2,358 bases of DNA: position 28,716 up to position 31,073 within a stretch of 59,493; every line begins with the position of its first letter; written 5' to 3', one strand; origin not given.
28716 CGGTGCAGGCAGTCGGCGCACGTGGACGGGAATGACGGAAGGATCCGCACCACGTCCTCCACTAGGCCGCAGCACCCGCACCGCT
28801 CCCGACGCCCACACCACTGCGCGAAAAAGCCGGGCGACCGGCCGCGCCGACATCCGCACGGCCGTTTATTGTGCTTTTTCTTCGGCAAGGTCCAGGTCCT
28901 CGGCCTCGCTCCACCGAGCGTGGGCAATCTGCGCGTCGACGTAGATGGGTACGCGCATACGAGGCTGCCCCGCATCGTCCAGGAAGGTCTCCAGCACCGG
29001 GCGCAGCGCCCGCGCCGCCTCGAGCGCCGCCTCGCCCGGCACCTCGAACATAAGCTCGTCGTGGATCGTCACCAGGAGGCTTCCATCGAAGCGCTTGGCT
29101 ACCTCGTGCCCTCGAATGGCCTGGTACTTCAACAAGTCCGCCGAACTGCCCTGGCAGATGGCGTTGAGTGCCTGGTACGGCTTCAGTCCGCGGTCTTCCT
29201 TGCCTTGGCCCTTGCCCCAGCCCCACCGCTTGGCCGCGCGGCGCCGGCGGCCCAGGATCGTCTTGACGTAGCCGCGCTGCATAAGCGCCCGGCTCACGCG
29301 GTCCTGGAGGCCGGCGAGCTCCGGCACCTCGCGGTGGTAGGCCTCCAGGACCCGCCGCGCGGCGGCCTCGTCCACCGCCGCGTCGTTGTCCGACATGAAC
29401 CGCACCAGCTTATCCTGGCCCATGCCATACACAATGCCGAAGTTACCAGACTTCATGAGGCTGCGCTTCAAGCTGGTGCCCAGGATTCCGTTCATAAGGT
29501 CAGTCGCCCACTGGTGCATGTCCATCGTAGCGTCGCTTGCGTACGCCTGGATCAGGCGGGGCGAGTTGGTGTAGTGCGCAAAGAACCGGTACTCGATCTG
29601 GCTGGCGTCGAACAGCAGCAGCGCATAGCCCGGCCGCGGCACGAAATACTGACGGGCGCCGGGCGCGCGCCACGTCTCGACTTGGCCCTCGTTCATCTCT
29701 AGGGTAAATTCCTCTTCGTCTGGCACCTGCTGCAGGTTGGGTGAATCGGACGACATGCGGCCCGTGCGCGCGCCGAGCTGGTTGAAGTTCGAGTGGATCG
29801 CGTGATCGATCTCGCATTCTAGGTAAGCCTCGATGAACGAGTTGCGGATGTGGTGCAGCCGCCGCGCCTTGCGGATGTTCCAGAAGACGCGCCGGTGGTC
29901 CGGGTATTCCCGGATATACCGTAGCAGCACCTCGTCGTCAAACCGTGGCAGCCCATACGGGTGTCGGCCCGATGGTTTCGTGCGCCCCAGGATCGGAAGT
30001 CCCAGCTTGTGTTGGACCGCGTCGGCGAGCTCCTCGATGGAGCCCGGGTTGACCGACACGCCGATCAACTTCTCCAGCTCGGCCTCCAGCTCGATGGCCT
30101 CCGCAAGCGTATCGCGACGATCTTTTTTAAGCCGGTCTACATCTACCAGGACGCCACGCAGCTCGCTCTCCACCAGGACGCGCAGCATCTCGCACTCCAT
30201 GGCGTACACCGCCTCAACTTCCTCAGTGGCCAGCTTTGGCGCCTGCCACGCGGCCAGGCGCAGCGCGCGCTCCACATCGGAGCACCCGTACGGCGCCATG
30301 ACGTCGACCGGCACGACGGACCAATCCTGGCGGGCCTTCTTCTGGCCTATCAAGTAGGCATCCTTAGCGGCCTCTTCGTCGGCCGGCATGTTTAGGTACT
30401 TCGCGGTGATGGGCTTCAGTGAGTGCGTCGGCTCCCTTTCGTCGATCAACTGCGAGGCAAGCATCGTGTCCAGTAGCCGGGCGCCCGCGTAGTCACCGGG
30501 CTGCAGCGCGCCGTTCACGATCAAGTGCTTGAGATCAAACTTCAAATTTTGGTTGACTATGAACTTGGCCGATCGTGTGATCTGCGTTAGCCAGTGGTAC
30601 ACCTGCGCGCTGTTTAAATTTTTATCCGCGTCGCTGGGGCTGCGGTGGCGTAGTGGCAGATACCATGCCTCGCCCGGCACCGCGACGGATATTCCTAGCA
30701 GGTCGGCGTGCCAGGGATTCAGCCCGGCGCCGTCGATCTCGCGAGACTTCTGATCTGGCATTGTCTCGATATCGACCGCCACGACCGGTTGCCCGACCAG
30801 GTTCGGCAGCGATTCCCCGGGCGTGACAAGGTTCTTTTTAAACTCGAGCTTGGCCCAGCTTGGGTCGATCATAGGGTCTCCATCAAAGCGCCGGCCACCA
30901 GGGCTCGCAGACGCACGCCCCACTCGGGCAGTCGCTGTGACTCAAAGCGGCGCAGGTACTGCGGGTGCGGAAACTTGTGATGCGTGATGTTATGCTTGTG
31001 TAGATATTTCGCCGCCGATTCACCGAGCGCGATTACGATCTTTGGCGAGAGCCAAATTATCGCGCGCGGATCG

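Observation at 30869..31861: Single polypeptide fusing a thymidylate-kinase-like P-loop domain to a UDG-fold domain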

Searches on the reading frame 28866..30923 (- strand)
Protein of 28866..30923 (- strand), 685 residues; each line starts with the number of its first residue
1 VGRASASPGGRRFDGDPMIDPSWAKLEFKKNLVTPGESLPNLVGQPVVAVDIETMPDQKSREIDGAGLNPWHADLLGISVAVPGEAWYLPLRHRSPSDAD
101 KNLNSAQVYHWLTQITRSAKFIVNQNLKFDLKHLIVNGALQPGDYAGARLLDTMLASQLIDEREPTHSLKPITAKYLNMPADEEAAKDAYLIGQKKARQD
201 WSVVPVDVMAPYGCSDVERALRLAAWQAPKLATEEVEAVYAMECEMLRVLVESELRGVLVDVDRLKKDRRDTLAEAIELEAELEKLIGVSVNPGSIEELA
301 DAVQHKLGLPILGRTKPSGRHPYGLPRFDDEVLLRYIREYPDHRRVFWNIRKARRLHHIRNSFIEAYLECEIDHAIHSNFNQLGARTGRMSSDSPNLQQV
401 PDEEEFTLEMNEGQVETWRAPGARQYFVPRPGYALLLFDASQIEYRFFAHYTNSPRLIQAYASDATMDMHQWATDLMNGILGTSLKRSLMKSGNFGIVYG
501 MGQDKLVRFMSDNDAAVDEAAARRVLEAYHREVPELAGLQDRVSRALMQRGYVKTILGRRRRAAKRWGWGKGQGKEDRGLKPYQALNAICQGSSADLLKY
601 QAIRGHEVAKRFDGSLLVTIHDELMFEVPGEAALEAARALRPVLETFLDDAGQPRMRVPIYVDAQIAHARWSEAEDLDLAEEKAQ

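Call 3: search_protein_families(library=pfam, proteins=[window:28866-30923:-], max_evalue=1)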
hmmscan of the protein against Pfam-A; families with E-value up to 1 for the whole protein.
window:28866-30923:- (685 aa): 2 families
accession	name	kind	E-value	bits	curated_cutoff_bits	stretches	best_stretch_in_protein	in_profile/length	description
PF00476.26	DNA_pol_A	-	1.9e-61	208.5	34.3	1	264-671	3-379/381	DNA polymerase family A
PF08479.16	POTRA_2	-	0.14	12.5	24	0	533-555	33-55/76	POTRA domain, ShlB-type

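Call 4: search_protein_families(library=phrogs, proteins=[window:28866-30923:-], max_evalue=0.01)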
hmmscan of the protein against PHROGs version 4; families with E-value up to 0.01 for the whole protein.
window:28866-30923:- (685 aa): 8 families
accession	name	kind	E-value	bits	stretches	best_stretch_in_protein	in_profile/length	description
phrog_17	-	DNA, RNA and nucleotide metabolism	4.9e-106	357.1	1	43-682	668-1241/1445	DNA polymerase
phrog_12241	-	DNA, RNA and nucleotide metabolism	5.5e-28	99.2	2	48-278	130-352/502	DNA polymerase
phrog_15971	-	DNA, RNA and nucleotide metabolism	5.7e-20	72.8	1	242-633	6-338/376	DNA polymerase I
phrog_2573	-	DNA, RNA and nucleotide metabolism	3.4e-18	66.9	1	424-666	6-270/336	DNA polymerase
phrog_5995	-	DNA, RNA and nucleotide metabolism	4.6e-17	63.4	1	516-674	18-178/236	DNA polymerase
phrog_9556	-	DNA, RNA and nucleotide metabolism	4e-10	40.3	1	101-287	54-244/441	DNA polymerase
phrog_10285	-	DNA, RNA and nucleotide metabolism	7.7e-10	39.3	1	424-635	46-290/321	DNA polymerase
phrog_23226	-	DNA, RNA and nucleotide metabolism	0.00095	18.7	1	358-402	276-320/611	DNA polymerase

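Call 61: find_homologous_proteins(query=window:28866-30875:-, max_evalue=1e-20)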
Query window:28866-30875:- (669 aa): 387 proteins with E <= 1e-20 among 8000 candidates; the best 120 are listed.
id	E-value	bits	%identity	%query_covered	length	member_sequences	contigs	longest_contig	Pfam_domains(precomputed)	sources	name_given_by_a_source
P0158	0.0e+0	1524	100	100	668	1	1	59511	PF01612.27,PF00476.27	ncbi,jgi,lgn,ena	-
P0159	5.3e-224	763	54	99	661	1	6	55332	PF00476.27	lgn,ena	-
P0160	3.3e-204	698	50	99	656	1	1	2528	PF01612.27,PF00476.27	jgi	jgi:DNA polymerase-1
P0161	3.6e-201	688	49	99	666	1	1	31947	PF01612.27,PF00476.27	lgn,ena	-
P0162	9.1e-193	660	50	97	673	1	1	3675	PF00476.27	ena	-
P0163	3.1e-190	652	48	99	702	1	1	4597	PF01612.27,PF00476.27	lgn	-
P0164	1.6e-187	643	47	99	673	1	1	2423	PF00476.27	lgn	-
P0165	4.1e-183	628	46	98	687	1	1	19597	PF01612.27,PF00476.27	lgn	-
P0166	2.0e-182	626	46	98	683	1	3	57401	PF01612.27,PF00476.27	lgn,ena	-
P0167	6.7e-182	624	46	98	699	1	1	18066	PF01612.27,PF00476.27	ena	-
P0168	6.2e-181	621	49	97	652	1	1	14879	PF01612.27,PF00476.27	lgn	-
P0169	4.0e-173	595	46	99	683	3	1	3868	PF00476.27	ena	-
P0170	2.6e-171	589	45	99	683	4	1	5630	PF00476.27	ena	-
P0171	3.7e-161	556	45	97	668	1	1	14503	PF00476.27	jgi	jgi:DNA polymerase-1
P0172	4.5e-153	529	42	98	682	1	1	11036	PF01612.27,PF00476.27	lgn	-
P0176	5.6e-134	466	39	99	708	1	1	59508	PF00476.27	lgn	-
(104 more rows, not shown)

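Call 62: find_encoding_contigs(protein=P0159, flank=9000, max_places=1)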
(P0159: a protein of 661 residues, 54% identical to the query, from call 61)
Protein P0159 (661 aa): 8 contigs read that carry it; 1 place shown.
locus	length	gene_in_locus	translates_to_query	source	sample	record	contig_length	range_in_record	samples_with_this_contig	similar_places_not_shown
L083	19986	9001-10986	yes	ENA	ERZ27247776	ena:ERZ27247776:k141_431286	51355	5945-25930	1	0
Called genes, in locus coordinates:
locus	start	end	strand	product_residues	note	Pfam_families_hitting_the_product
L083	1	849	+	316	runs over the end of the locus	-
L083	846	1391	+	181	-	PF23984:DUF7307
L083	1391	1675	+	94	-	-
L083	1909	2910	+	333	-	PF23977:Pam3_Gp34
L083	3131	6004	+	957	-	PF01807:Zn_ribbon_DnaG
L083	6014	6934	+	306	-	PF09414:RNA_ligase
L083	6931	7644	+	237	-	-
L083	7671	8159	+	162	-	-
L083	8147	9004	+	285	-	-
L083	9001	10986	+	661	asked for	PF00476:DNA_pol_A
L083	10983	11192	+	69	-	-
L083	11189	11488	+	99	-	-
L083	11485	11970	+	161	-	-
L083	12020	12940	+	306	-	-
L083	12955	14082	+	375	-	PF00005:ABC_tran (faint)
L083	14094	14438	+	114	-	-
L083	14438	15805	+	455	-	PF01555:N6_N4_Mtase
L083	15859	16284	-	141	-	-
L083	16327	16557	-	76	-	-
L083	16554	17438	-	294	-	PF13365:Trypsin_2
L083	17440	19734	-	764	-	PF08241:Methyltransf_11, PF13489:Methyltransf_23, PF08242:Methyltransf_12 (weak), PF02547:Queuosine_synth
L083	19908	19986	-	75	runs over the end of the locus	-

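Call 63: find_encoding_contigs(protein=P0176, flank=9000, max_places=1)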
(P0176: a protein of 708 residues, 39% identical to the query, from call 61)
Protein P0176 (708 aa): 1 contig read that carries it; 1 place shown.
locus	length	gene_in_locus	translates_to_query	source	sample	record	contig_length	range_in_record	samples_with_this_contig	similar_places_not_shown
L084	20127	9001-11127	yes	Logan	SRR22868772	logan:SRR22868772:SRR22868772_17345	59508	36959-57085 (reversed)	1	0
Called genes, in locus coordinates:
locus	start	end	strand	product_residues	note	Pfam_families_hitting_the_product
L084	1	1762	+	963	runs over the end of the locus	PF01807:Zn_ribbon_DnaG, PF00493:MCM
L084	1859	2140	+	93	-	-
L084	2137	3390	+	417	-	-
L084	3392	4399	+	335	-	PF04055:Radical_SAM, PF13186:SPASM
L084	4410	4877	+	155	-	PF01503:PRA-PH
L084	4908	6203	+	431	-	PF00145:DNA_methylase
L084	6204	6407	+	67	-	-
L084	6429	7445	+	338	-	PF00303:Thymidylat_synt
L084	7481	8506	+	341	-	-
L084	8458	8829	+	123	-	-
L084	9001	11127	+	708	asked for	PF00476:DNA_pol_A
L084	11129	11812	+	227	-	-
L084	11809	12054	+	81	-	PF11753:DUF3310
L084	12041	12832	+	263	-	PF02511:Thy1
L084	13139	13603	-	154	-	-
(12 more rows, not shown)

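Call 64: find_encoding_contigs(protein=P0161, flank=9000, max_places=1)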
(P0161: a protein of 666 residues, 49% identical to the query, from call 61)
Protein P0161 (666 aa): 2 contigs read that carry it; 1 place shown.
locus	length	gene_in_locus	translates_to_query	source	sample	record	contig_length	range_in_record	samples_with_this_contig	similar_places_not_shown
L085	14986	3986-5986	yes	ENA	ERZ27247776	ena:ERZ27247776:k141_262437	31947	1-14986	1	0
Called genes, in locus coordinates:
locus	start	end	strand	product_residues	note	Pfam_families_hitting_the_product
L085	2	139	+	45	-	?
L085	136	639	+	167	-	-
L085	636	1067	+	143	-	PF19698:DUF6197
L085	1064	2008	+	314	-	PF12705:PDDEXK_1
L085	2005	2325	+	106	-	-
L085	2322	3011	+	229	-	-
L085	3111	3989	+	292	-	PF03167:UDG (weak)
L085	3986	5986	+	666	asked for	PF01612:DNA_pol_A_exo1 (weak), PF00476:DNA_pol_A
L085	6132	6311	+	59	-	-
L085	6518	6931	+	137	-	-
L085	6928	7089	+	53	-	-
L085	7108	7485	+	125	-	-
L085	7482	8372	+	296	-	PF13482:RNase_H_2 (faint)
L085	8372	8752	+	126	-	PF03819:MazG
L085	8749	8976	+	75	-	-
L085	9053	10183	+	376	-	-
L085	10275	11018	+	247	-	PF25283:DUF7873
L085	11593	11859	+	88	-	-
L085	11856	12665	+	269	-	PF14359:DUF4406, PF18909:dGTP_diPhyd_N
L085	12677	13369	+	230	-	-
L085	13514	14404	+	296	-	PF25680:Mom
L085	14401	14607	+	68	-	-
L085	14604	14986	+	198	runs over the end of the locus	-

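Call 72: search_protein_families(library=pfam, proteins=[L083:6931-7644:+, L083:7671-8159:+, L085:2322-3011:+], max_evalue=0.01)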
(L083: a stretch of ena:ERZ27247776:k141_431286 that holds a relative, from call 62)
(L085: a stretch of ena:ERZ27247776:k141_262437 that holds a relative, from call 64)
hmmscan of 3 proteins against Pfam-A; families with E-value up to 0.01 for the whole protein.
L083:6931-7644:+ (237 aa): 0 families

L083:7671-8159:+ (162 aa): 0 families

L085:2322-3011:+ (229 aa): 0 families
